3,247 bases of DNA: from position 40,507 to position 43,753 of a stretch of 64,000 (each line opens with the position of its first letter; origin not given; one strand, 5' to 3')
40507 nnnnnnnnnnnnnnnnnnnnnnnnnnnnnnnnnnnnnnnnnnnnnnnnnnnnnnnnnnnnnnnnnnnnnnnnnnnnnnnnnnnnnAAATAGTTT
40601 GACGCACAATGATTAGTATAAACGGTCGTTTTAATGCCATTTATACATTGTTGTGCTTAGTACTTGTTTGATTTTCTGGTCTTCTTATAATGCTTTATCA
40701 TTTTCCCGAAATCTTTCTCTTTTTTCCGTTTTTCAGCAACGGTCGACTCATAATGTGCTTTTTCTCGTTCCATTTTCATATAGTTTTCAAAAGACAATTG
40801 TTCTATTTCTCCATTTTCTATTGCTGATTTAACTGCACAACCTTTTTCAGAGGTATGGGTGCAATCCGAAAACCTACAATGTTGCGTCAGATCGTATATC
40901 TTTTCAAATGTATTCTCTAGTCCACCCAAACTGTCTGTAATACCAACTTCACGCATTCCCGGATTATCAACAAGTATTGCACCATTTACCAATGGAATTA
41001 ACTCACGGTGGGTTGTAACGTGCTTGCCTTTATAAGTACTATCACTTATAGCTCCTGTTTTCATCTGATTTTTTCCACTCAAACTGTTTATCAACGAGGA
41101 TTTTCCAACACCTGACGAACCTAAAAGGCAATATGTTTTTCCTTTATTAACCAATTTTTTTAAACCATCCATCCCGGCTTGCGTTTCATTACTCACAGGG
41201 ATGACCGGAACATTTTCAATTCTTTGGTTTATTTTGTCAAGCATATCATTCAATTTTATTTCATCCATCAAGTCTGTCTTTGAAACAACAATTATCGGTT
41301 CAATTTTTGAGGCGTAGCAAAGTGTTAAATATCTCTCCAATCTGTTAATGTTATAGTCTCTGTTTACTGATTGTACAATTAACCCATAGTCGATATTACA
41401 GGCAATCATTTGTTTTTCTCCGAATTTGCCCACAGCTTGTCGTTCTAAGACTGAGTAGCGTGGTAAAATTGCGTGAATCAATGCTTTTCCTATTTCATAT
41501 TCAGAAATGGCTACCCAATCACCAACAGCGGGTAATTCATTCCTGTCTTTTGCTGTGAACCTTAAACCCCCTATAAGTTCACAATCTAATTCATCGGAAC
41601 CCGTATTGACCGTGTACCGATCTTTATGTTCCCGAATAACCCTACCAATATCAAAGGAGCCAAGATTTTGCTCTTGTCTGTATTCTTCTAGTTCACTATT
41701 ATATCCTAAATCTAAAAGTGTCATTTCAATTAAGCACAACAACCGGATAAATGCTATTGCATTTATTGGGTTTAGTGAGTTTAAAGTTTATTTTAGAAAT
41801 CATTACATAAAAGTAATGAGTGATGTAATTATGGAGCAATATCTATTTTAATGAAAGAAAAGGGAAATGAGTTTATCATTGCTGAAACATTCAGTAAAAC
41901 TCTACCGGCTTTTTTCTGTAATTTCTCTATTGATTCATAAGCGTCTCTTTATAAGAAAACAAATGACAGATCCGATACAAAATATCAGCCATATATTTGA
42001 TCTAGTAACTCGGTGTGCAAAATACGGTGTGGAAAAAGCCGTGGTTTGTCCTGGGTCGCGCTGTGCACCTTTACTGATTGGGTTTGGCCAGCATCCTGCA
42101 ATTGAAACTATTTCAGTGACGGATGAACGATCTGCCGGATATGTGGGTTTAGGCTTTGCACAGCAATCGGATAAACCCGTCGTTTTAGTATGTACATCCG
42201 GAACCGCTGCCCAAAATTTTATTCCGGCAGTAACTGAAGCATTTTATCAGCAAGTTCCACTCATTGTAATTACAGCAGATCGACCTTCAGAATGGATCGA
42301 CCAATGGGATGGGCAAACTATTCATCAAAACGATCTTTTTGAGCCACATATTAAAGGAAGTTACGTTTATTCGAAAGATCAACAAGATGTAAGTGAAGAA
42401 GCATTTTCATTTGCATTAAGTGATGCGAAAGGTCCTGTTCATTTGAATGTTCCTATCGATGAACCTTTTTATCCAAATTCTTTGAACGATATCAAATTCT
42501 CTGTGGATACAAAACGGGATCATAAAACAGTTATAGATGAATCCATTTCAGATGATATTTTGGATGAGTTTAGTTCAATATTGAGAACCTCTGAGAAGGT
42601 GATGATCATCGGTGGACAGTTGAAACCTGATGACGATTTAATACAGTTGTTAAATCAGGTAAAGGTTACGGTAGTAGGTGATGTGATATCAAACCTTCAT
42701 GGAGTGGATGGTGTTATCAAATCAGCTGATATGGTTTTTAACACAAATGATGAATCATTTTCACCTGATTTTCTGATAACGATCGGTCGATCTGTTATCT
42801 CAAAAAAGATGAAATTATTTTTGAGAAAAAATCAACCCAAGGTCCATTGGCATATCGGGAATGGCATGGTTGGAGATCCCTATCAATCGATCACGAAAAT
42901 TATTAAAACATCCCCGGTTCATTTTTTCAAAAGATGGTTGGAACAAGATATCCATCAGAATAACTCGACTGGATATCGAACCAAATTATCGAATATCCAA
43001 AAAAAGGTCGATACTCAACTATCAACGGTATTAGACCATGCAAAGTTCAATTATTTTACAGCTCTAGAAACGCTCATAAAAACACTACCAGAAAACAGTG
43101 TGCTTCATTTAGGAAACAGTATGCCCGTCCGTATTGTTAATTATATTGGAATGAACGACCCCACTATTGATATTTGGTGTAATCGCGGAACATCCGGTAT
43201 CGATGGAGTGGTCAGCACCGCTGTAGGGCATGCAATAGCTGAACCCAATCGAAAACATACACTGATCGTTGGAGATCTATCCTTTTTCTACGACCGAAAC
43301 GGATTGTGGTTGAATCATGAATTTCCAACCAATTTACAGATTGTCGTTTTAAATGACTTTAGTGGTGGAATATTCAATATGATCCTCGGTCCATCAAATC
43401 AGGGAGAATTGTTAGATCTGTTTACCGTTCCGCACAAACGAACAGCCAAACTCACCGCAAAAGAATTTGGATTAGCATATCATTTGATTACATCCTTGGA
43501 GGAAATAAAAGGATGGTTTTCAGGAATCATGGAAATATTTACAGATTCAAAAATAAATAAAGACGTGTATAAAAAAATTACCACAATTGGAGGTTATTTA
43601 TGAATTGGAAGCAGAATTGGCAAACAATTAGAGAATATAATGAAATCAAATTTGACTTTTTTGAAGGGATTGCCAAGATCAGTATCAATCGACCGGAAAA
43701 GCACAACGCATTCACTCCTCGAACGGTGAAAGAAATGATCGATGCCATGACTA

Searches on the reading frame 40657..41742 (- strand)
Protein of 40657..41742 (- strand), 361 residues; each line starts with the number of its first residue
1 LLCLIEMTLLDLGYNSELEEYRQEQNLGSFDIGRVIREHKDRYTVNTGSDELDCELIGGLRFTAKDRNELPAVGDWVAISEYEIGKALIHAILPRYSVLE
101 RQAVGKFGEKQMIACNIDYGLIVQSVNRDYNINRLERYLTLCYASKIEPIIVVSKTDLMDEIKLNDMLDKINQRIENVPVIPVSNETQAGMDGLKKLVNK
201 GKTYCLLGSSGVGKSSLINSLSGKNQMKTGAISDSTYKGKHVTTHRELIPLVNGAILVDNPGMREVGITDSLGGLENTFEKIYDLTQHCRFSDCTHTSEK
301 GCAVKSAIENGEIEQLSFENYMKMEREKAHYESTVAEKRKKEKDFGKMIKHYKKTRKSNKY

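Call 72: search_protein_families(library=pfam, proteins=[window:40657-41742:-], max_evalue=0.0001)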
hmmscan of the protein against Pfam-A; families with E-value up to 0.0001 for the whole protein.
window:40657-41742:- (361 aa): 4 families
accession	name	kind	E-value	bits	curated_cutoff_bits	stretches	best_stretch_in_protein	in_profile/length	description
PF03193.22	RsgA_GTPase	-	9.2e-50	169.3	30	1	92-268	1-173/174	RsgA GTPase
PF01926.29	MMR_HSR1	-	1.9e-07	31.6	21.9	1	205-284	3-75/113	50S ribosome-binding GTPase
PF00005.33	ABC_tran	-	5.6e-07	30.7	25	1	197-244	7-51/137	ABC transporter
PF02421.24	FeoB_N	-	4.5e-05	23.4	27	0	203-263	2-57/156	Ferrous iron transport protein B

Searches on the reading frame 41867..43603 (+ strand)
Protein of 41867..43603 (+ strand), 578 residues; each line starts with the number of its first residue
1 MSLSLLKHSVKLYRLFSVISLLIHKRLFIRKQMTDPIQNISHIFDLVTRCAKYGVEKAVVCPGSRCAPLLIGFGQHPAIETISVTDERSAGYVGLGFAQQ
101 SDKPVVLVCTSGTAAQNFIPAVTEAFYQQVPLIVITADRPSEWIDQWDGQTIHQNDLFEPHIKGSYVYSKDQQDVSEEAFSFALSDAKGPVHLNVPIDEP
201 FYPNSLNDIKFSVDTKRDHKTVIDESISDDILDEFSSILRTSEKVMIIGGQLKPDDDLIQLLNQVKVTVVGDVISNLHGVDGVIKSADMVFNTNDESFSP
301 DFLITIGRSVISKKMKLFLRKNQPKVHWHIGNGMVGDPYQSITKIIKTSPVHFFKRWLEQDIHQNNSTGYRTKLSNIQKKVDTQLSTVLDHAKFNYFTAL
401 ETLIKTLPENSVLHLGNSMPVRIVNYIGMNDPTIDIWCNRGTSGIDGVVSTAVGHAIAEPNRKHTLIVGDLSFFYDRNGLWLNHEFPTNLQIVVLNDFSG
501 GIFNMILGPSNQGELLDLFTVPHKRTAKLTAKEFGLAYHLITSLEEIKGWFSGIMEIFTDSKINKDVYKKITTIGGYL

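Call 25: search_protein_families(library=ncbifam, proteins=[window:41867-43603:+], max_evalue=0.00001)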
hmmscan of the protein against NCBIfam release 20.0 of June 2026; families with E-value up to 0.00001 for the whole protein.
window:41867-43603:+ (578 aa): 38 families (the best 25 are shown)
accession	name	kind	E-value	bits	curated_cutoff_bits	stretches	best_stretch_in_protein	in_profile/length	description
TIGR00173.1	menD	equivalog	2.4e-107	359.8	244.2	1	45-457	5-434/435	2-succinyl-5-enolpyruvyl-6-hydroxy-3-cyclohexene-1-carboxylic-acid synthase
NF006016.1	PRK08155.1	equivalog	7.6e-19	67.5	870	1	51-200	14-165/554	acetolactate synthase large subunit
TIGR00118.1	acolac_lg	equivalog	8.9e-17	60.7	538.35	1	59-501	20-468/557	biosynthetic-type acetolactate synthase large subunit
NF006524.0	PRK08978.1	equivalog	2.8e-16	58.9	738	1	51-281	12-235/548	acetolactate synthase 2 catalytic subunit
NF006187.0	PRK08322.1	equivalog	4.8e-16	58.3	509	1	51-502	13-466/548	acetolactate synthase large subunit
NF006581.0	PRK09107.1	equivalog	1.1e-15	57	974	1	50-279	21-251/595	acetolactate synthase 3 large subunit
NF005712.0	PRK07524.1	subfamily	1.2e-15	57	500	1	46-497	9-462/536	5-guanidino-2-oxopentanoate decarboxylase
NF008431.0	PRK11269.1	equivalog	9.5e-15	54.1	791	1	50-271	14-236/591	glyoxylate carboligase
NF005470.0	PRK07064.1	equivalog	1.3e-14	54.2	495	1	68-548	33-510/552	thiamine pyrophosphate-binding protein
NF004919.0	PRK06276.1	equivalog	3.1e-14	52.2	866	1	54-270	15-235/582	acetolactate synthase large subunit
NF006525.0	PRK08979.1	equivalog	9.3e-14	50.7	1084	1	52-273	16-241/572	acetolactate synthase 3 large subunit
NF006122.0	PRK08266.1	subfamily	1.5e-13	50.1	571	1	47-497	11-456/543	hypothetical protein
NF004710.0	PRK06048.1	equivalog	4.6e-13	48.5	976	1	46-270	14-239/561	acetolactate synthase large subunit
NF005058.0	PRK06466.1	equivalog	1.5e-12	46.8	951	1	50-199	14-165/574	acetolactate synthase 3 large subunit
NF005584.0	PRK07282.1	equivalog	2.3e-12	46.2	970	1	51-502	21-477/566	acetolactate synthase large subunit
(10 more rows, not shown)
